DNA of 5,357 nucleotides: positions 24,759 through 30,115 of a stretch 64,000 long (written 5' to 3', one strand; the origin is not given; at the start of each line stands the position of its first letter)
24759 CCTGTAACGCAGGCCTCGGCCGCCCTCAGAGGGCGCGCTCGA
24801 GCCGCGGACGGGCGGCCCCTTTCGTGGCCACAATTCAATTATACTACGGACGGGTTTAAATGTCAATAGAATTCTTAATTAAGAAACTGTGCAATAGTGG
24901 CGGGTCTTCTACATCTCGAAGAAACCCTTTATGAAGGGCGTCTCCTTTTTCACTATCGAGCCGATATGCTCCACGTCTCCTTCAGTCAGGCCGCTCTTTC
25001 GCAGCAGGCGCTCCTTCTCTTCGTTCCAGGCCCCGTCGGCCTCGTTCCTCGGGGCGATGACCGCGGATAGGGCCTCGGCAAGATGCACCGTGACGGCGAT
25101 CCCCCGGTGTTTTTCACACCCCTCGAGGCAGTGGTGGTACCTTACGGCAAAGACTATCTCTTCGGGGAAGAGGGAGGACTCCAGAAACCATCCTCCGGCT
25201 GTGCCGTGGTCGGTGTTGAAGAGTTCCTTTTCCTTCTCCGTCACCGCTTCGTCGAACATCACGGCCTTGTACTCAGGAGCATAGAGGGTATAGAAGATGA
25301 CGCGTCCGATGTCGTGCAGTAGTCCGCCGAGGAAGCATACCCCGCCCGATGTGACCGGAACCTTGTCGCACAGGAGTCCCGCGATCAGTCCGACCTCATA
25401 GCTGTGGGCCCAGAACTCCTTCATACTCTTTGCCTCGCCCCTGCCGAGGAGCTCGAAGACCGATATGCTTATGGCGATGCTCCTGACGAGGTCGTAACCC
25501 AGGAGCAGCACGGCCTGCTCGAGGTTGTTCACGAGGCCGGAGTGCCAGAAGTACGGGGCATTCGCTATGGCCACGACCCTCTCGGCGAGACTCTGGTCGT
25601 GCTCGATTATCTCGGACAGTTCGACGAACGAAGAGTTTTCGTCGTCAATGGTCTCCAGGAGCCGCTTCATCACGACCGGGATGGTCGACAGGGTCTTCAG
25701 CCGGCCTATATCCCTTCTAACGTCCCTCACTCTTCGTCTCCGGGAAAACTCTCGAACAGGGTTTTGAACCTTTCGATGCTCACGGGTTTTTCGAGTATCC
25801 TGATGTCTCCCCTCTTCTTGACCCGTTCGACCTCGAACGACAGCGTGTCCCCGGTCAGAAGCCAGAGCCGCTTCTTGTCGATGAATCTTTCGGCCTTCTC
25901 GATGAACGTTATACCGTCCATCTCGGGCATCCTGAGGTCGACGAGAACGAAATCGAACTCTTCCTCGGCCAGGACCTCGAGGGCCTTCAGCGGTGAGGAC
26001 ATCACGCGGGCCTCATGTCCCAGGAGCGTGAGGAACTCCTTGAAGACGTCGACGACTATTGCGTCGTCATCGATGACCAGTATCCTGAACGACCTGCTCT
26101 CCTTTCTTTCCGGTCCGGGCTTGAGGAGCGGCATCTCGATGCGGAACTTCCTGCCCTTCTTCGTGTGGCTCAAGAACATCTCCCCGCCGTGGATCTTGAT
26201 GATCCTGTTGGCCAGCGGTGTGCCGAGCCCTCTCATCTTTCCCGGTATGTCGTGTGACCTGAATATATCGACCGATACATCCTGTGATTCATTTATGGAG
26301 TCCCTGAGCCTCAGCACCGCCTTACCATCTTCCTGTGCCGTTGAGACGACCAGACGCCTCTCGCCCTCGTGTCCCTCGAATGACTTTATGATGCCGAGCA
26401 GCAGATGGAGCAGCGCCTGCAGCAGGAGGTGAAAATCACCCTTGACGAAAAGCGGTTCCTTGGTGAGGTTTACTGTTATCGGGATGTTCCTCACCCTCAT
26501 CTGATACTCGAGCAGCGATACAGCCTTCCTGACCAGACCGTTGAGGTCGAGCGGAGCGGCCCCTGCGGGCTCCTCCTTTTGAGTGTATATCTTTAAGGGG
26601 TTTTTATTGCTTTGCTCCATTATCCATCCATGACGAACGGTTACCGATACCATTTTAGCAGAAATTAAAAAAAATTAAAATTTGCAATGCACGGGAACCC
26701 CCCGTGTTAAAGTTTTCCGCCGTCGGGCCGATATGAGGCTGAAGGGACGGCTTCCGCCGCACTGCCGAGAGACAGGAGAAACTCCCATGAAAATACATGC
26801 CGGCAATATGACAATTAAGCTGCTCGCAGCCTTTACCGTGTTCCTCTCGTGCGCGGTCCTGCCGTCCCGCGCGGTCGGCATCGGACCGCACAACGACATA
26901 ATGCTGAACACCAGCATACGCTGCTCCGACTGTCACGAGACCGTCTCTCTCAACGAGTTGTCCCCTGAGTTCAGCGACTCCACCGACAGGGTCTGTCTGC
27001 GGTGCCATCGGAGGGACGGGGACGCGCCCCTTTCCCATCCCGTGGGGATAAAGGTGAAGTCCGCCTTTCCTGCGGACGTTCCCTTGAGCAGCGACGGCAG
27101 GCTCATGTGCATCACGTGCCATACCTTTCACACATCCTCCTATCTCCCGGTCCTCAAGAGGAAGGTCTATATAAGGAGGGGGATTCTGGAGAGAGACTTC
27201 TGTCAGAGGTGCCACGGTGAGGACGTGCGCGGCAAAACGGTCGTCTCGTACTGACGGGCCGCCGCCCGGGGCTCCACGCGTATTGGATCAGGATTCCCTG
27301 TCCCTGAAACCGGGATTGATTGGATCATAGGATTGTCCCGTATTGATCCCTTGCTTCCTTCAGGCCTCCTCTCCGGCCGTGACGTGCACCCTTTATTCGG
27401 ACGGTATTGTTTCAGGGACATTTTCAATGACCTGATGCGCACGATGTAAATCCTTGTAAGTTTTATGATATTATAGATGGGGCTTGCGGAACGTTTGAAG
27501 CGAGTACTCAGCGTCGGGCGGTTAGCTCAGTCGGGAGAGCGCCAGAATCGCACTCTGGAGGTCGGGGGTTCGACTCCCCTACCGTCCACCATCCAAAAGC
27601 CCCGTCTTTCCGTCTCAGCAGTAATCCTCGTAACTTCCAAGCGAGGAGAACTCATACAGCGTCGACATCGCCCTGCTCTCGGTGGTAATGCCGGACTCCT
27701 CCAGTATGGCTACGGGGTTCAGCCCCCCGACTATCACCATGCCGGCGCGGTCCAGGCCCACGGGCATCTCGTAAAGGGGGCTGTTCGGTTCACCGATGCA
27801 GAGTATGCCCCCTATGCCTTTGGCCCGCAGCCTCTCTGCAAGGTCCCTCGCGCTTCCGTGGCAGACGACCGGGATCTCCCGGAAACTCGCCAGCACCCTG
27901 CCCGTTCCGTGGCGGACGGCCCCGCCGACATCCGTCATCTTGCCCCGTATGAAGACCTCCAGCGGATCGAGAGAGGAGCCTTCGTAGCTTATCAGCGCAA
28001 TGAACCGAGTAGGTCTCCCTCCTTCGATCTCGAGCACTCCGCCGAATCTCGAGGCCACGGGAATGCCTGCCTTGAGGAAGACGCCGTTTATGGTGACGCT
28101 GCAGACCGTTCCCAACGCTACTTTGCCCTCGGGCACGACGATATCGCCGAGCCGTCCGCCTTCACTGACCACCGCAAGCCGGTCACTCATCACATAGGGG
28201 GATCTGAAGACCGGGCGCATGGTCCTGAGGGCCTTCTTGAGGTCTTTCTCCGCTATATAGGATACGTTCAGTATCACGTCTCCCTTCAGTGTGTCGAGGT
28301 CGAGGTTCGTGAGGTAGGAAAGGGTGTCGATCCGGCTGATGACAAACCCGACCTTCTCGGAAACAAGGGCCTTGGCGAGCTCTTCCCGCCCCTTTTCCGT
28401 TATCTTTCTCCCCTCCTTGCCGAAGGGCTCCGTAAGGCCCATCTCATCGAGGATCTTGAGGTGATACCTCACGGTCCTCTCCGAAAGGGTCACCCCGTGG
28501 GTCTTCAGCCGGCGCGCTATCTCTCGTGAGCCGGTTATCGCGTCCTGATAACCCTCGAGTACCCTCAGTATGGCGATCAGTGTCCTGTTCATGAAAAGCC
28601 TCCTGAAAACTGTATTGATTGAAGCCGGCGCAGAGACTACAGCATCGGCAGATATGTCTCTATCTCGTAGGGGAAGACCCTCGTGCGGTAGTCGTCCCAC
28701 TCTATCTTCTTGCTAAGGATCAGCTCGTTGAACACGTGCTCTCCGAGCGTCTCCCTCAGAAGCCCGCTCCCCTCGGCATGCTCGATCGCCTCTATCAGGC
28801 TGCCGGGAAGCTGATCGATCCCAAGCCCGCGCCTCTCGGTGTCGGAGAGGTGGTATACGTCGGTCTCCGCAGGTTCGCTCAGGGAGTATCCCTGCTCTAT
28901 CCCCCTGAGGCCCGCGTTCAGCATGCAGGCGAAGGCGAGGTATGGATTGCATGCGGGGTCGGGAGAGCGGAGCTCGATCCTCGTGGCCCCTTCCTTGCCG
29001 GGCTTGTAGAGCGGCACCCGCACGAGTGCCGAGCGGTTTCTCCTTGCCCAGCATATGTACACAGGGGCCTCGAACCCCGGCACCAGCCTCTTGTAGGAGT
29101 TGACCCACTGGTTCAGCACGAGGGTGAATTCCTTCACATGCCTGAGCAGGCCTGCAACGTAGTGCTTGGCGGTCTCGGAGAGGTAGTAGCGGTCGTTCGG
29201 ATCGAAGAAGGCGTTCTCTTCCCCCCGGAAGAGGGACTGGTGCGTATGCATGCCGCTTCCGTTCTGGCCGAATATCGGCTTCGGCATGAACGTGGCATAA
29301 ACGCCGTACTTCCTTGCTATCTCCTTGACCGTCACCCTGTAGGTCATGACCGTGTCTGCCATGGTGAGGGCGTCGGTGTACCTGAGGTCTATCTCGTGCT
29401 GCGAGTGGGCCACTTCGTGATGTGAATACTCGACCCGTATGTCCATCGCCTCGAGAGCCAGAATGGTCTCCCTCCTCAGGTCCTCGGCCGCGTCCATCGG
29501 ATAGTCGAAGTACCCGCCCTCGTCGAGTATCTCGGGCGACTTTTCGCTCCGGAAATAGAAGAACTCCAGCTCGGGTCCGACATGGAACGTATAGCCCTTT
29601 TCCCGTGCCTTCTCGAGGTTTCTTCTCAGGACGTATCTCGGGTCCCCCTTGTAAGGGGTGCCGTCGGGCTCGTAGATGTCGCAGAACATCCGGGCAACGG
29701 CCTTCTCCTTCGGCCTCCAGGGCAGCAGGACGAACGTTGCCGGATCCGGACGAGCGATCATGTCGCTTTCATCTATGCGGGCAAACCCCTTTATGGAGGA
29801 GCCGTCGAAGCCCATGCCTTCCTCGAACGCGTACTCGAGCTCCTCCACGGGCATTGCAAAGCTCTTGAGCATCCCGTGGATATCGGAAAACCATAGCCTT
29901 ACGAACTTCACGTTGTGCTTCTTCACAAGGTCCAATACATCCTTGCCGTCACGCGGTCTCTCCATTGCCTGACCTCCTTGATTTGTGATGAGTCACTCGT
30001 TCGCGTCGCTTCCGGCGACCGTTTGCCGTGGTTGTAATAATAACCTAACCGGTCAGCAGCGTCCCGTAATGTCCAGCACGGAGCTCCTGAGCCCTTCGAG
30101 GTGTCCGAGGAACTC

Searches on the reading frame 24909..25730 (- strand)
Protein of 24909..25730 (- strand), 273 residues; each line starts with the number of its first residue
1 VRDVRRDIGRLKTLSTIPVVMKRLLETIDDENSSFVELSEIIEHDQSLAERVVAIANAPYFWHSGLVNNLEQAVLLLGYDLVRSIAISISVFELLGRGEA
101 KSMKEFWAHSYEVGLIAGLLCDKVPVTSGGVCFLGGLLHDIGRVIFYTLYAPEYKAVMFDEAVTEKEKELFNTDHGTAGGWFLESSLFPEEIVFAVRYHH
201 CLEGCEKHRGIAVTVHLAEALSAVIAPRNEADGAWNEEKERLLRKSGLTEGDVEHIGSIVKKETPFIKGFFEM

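Call 87: search_protein_families(library=pfam, proteins=[window:24909-25730:-], max_evalue=0.00001)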
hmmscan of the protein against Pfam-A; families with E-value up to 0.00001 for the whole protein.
window:24909-25730:- (273 aa): 2 families
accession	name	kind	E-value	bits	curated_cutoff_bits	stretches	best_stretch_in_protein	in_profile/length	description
PF08668.18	HDOD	-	2.8e-43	148.1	22.9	1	14-200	1-194/196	HDOD domain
PF01966.28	HD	-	5.5e-08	33.5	22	1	107-203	2-89/116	HD domain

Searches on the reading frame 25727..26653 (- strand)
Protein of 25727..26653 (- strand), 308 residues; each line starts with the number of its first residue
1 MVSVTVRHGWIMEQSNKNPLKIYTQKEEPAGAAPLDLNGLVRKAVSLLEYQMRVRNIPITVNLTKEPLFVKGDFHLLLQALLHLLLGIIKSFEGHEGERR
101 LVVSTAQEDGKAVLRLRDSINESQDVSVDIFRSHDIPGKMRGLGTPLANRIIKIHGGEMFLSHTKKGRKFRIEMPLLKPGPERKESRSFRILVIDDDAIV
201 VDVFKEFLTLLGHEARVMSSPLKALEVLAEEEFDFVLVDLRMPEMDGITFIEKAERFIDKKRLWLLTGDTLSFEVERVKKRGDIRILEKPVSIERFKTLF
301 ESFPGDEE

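Call 87: search_protein_families(library=pfam, proteins=[window:25727-26653:-], max_evalue=0.00001)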
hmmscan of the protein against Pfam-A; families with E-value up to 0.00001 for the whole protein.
window:25727-26653:- (308 aa): 1 family
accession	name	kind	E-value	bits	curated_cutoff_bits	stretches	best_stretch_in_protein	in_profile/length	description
PF00072.30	Response_reg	-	2.9e-17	63.3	30.2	1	191-298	1-108/111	Response regulator receiver domain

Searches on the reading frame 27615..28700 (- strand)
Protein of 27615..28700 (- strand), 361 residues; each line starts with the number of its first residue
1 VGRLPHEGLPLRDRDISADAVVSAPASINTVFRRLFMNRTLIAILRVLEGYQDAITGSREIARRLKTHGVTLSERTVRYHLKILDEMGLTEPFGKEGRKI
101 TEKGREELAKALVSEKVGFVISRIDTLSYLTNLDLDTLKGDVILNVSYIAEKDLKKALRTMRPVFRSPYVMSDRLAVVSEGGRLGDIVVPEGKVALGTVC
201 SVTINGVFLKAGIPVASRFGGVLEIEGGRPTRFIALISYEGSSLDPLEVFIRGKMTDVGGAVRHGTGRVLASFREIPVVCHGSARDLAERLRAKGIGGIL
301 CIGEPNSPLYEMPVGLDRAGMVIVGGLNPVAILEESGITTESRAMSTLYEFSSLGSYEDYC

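Call 88: search_protein_families(library=pfam, proteins=[window:27615-28700:-], max_evalue=0.00001)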
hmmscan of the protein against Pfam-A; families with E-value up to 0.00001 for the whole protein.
window:27615-28700:- (361 aa): 2 families
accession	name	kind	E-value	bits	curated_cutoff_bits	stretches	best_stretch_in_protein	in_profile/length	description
PF01995.21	NRD1_2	-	5.1e-85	285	25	1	117-354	1-236/238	NrpR regulatory domains NRD1 and 2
PF08461.16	HTH_12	-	2.3e-18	66.3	21.4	1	42-108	1-66/66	Ribonuclease R winged-helix domain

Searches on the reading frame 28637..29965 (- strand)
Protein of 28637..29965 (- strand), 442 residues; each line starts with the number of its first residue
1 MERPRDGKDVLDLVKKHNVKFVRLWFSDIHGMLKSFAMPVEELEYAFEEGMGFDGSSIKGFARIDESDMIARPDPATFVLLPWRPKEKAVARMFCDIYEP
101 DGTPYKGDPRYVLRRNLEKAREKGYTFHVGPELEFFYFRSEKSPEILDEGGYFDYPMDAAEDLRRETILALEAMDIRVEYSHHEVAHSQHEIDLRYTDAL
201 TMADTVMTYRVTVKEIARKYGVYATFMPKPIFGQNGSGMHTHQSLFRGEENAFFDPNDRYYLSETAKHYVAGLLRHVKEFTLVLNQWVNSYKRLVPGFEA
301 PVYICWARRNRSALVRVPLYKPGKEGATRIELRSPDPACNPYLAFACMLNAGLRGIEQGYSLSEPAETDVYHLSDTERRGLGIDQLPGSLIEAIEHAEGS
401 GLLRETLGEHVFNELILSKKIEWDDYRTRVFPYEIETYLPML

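Call 88: search_protein_families(library=pfam, proteins=[window:28637-29965:-], max_evalue=0.00001)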
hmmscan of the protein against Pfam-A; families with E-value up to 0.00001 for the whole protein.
window:28637-29965:- (442 aa): 2 families
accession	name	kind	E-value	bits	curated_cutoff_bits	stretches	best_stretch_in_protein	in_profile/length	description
PF00120.29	Gln-synt_C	-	1e-124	416.5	24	1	107-438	2-344/344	Glutamine synthetase, catalytic domain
PF03951.24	Gln-synt_N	-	7.4e-34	115.7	33.4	1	18-100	1-82/82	Glutamine synthetase, beta-Grasp domain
